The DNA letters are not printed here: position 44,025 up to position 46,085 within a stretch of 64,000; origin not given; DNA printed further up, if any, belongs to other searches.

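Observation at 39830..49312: Two paralogous giant secreted repeat proteins bracket an atypical receiver protein and a sensor-like membrane protein: a candidate uncharacterised surface-protein module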

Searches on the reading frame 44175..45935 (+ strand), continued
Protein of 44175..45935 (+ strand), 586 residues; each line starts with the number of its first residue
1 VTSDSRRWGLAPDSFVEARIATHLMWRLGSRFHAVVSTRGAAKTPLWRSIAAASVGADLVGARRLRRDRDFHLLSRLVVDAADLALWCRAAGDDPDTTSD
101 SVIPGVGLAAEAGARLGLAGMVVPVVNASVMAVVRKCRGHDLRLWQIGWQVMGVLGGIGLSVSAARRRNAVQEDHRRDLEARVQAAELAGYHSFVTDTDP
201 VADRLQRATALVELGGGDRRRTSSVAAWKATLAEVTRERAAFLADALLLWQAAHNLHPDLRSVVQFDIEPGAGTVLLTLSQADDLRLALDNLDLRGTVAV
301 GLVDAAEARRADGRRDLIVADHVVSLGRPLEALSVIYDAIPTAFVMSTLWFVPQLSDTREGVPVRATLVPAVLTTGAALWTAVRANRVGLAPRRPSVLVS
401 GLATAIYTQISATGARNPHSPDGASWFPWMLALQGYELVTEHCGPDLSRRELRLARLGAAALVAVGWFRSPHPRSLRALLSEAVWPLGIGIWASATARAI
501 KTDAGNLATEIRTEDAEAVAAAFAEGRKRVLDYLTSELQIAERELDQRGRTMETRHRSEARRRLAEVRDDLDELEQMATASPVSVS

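Call 26: fold_search(model_id=the predicted structure, library=pdb)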
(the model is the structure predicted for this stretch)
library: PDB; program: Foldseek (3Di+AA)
matches with E <= 10: 254; with E <= 0.001: 1
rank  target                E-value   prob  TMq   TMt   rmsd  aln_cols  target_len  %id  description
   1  7pde_A                6.0e-04  1.00  0.34  0.26  21.3       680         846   12  Structure of Adenylyl cyclase 9 in complex with Gs protein alpha subunit and MANT-GTP (released 2022-01-19)
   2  6r3q_A                2.4e-03  1.00  0.39  0.29  21.0       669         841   12  The structure of a membrane adenylyl cyclase bound to an activated stimulatory G protein (released 2019-05-08)
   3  8w20_A                4.1e-03  0.44  0.12  0.11  64.9       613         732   14  Umb1 umbrella toxin particle (released 2024-04-17)
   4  8sl3_A                7.4e-03  0.99  0.32  0.33  15.4       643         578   12  Human adenylyl Cyclase 5 in complex with Gbg (released 2024-04-03)
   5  7crz                  2.1e-01  0.12  0.14  0.16  26.3       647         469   11  Crystal structure of human glucose transporter GLUT3 bound with C3361 (released 2021-01-13)
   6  9mg8_B                2.8e-01  0.14  0.11  0.16  36.7       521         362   12  Crystal Structure of b-iTHR-110 (released 2025-12-17)
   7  9kbe                  2.9e-01  0.06  0.11  0.10  30.4       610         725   11  Crystal structure of mycolic acid transporter MmpL3 from Mycobacterium smegmatis complexed with indolcarboxamide (released 2025-11-05)
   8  6gs1_A                3.2e-01  0.08  0.12  0.14  30.6       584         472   11  Crystal structure of peptide transporter DtpA-nanobody in MES buffer (released 2019-01-30)
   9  7a27_GGG              3.8e-01  0.04  0.07  0.09  34.1       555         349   10  Structure of soluble SmhA crystal form 2 of the tripartite alpha-pore forming toxin, Smh, from Serratia marcescens. (released 2021-03-31)
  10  7a26_HHH              4.0e-01  0.05  0.08  0.11  32.6       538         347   10  Structure of soluble SmhA crystal form 1 of the tripartite alpha-pore forming toxin, Smh, from Serratia marcescens. (released 2021-03-31)
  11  7a26_CCC              4.0e-01  0.04  0.07  0.11  31.9       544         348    9  Structure of soluble SmhA crystal form 1 of the tripartite alpha-pore forming toxin, Smh, from Serratia marcescens. (released 2021-03-31)
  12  7a26_EEE              4.2e-01  0.04  0.08  0.11  33.3       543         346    9  Structure of soluble SmhA crystal form 1 of the tripartite alpha-pore forming toxin, Smh, from Serratia marcescens. (released 2021-03-31)
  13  7a27_AAA              4.8e-01  0.04  0.08  0.11  32.8       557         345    9  Structure of soluble SmhA crystal form 2 of the tripartite alpha-pore forming toxin, Smh, from Serratia marcescens. (released 2021-03-31)
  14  1q5n                  6.9e-01  0.04  0.09  0.11  29.6       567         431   12  Crystal Structure of beta-carboxy-cis,cis-muconate cycloisomerase (CMLE) from Acinetobacter calcoaceticus sp. ADP1 (released 2003-08-19)
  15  7a26_FFF              7.5e-01  0.03  0.08  0.11  32.7       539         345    9  Structure of soluble SmhA crystal form 1 of the tripartite alpha-pore forming toxin, Smh, from Serratia marcescens. (released 2021-03-31)
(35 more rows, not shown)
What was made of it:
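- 44175..45935 (+): MEM: 586-aa polytopic membrane protein of an unnamed family. The predicted layout is a helical bundle, a long helix (144-215), a small alpha/beta domain (240-332), a second helical bundle, a long helix (476-551) and a terminal helix. Foldseek top hits are membrane adenylyl cyclases with TM-score 0.32-0.39 (call 26).
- On Class III adenylyl/guanylyl cyclase: Top Foldseek hits are 7pde, 6r3q and 8sl3 with probability about 1, but TM-scores are 0.32-0.39 (call 26).
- Closest known: Class III membrane adenylyl cyclases. Same: The layout is the same: a TM bundle, a long helix, a soluble domain, a second TM bundle and a second long helix (call 26; E 6e-4 to 7e-3, probability about 1).
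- MEM is most similar to membrane adenylyl cyclases in layout (call 26). The similarity to adenylyl cyclases is weak (TM-score 0.32-0.39, rmsd about 21 Å, call 26). Many lower-ranked Foldseek hits are transporters (call 26).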

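Call 28: search_solved_structures(query=A1, max_evalue=10)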
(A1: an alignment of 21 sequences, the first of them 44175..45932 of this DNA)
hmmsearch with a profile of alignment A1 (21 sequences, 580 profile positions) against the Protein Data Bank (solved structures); distinct sequences matched with E-value up to 10: 6.
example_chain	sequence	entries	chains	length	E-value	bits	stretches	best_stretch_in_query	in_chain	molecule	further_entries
7sai_C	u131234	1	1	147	0.29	12.7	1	456-511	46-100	LAG30 Nanobody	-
8slc_C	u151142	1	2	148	0.33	12.6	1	455-502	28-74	LaG43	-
6h16_B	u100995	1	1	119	0.4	12.3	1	454-500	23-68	VHH L-P2-D07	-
8eyg_E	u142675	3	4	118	0.67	11.6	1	453-507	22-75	Nanobody | Anti-S1 Nanobody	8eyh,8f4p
2ami_A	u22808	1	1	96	1.2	10.7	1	261-313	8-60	Caltractin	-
7tjc_A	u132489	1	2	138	2.3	9.8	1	461-500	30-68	VHH-Chl-B2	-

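Call 50: search_protein_representatives(alignment_id=A1)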
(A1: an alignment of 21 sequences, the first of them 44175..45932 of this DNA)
Query: 21 sequences, 580 profile positions. Proteins with E-value up to 0.001 (for the whole library): 406; up to 1e-10: 318; up to 1e-30: 198. The best 150 are listed.
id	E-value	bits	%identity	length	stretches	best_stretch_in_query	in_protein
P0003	3.5e-232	788.5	-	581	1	4-575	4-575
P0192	4.1e-232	788.3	-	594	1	7-575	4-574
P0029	3.9e-194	662.9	-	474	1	5-473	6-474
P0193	2.2e-187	640.6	-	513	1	65-573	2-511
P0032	8.7e-169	579.2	-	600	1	3-576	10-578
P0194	7.0e-168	576.2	-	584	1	4-572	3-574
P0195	4.3e-142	491.0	-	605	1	14-575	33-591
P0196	2.7e-134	465.3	-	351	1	224-571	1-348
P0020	1.1e-129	450.0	-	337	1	4-311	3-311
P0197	3.8e-129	448.3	-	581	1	10-574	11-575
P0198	9.4e-129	447.0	-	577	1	18-576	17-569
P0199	2.2e-127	442.4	-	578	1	10-575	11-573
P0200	7.2e-127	440.7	-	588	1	8-573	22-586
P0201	1.4e-122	426.5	-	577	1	9-572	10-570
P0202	1.0e-120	420.4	-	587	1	9-573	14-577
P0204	2.0e-117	409.5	-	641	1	11-576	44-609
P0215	3.2e-107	375.9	-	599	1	9-574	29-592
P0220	2.1e-101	356.7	-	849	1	175-576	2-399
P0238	6.6e-88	312.1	-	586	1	12-574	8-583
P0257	6.2e-79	282.5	-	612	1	14-573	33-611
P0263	3.0e-77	276.9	-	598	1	3-574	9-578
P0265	1.1e-76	275.0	-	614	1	21-574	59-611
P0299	2.2e-67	244.3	-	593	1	11-572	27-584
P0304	5.0e-66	239.9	-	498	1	14-423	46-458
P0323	1.6e-58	215.0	-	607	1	15-574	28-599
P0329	1.2e-55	205.6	-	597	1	19-573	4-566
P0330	1.4e-55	205.4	-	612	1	16-573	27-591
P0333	1.5e-53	198.7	-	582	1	10-569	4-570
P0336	1.8e-51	191.8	-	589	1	10-572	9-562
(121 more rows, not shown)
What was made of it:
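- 44175..45935 (+): 406 representative clusters (call 50).
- The MEM family has 406 clusters, almost all 560-610 aa with one architecture (call 50).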

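Call 51: search_protein_families(library=pfam, proteins=[P0220, P0204, P0336, P0333, P0329, P0330, P0323, P0265, P0257, P0304], max_evalue=0.01)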
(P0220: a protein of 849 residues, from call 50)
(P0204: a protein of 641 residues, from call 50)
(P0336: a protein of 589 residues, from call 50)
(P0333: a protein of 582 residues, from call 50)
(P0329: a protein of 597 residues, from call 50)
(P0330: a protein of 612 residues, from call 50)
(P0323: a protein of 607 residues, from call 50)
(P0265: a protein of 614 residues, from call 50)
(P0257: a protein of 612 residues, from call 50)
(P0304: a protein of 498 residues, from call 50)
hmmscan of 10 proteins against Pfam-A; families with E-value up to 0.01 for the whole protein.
P0220 (849 aa): 2 families
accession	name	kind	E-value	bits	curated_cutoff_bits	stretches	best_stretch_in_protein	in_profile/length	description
PF08817.16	YukD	-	4.4e-14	53.4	27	1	423-488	3-74/76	WXG100 protein secretion system (Wss), protein YukD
PF19053.6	EccD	-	1.2e-07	31.4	30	1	526-840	3-336/339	EccD-like transmembrane domain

P0204 (641 aa): 0 families

P0336 (589 aa): 0 families

P0333 (582 aa): 0 families

P0329 (597 aa): 0 families

P0330 (612 aa): 0 families

P0323 (607 aa): 0 families

P0265 (614 aa): 0 families

P0257 (612 aa): 0 families

P0304 (498 aa): 0 families

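Call 54: find_encoding_contigs(protein=P0220, flank=10000, max_places=2)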
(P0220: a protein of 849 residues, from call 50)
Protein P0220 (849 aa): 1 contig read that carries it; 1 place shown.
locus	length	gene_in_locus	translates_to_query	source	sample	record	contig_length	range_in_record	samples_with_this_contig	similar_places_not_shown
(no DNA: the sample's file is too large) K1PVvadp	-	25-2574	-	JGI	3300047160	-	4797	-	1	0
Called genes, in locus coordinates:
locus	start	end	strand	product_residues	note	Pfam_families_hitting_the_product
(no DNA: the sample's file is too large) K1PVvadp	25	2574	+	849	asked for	PF08817:YukD, PF19053:EccD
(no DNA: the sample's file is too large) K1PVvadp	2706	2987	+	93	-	-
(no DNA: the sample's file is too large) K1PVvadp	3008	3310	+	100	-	-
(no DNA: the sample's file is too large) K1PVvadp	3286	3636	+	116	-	-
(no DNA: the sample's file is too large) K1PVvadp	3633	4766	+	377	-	PF06013:WXG100 (weak)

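Call 58: search_protein_families(library=pfam, proteins=[L007:2604-3386:+, L007:7143-9293:+, L009:4243-6366:+, L009:6344-7357:+, L011:2578-3627:+, L012:4486-5136:-, L012:5289-6086:-, L013:12367-13863:+, L012:2764-3945:+, L011:2536-3669:-], max_evalue=0.001)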
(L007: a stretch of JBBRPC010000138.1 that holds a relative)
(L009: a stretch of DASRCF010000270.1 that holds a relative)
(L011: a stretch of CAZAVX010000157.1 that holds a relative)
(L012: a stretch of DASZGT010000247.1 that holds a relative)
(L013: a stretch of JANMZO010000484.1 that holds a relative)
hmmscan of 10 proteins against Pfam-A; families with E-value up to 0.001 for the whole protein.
L007:2604-3386:+ (260 aa): 2 families
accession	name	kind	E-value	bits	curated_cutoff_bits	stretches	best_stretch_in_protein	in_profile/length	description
PF21351.2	TetR_C_41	-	9.4e-28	97.1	27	1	145-252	1-107/108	Tetracyclin repressor-like, C-terminal domain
PF00440.29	TetR_N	-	4.2e-20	71.7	24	1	77-123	1-47/47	Bacterial regulatory proteins, tetR family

L007:7143-9293:+ (716 aa): 2 families
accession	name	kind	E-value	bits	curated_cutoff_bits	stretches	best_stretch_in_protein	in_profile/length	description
PF00563.25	EAL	-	1.4e-73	247.6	31.3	1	417-653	2-236/236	EAL domain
PF00990.26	GGDEF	-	6.4e-45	153.2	23.8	1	241-396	1-160/161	Diguanylate cyclase, GGDEF domain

L009:4243-6366:+ (707 aa): 0 families

L009:6344-7357:+ (337 aa): 2 families
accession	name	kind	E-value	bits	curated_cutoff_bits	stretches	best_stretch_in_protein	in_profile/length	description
PF00753.33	Lactamase_B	-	1.2e-08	35.6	22.7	1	17-86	3-68/196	Metallo-beta-lactamase superfamily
PF12706.13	Lactamase_B_2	-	5.9e-05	23.2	27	1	32-86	2-54/200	Beta-lactamase superfamily domain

L011:2578-3627:+ (349 aa): 0 families

L012:4486-5136:- (216 aa): 0 families

L012:5289-6086:- (265 aa): 3 families
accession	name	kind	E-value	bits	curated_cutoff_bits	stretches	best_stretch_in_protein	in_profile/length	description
PF08241.18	Methyltransf_11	-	3.6e-12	47.2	21.2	1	54-131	1-87/95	Methyltransferase domain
PF13649.12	Methyltransf_25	-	3.3e-09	37.8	27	1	53-130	1-92/97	Methyltransferase domain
PF08242.18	Methyltransf_12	-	1.9e-05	25.8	30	1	54-130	1-91/98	Methyltransferase domain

L013:12367-13863:+ (498 aa): 1 family
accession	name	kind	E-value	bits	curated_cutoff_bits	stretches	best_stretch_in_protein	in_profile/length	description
PF00144.29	Beta-lactamase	-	9.8e-64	216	27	1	136-472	1-319/329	Beta-lactamase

L012:2764-3945:+ (393 aa): 5 families
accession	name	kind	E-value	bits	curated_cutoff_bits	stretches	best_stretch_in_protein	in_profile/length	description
PF21783.3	YNCE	-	7.9e-12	45.6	27.1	1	68-186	8-126/339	YNCE-like beta-propeller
PF10282.15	Lactonase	-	3.7e-11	43.3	21.7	1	119-200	233-319/344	Lactonase, 7-bladed beta-propeller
PF02239.22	Cytochrom_D1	-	5.3e-11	42.1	25.5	1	111-191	16-96/368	Cytochrome D1 heme domain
PF25174.1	Beta-prop_THOC3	-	2.5e-07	30.4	305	1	110-239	69-196/272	THOC3 beta-propeller domain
PF23414.1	Beta-prop_EML_2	-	9.2e-05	22.4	90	0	134-236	3-103/266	Echinoderm microtubule-associated protein second beta-propeller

L011:2536-3669:- (377 aa): 0 families
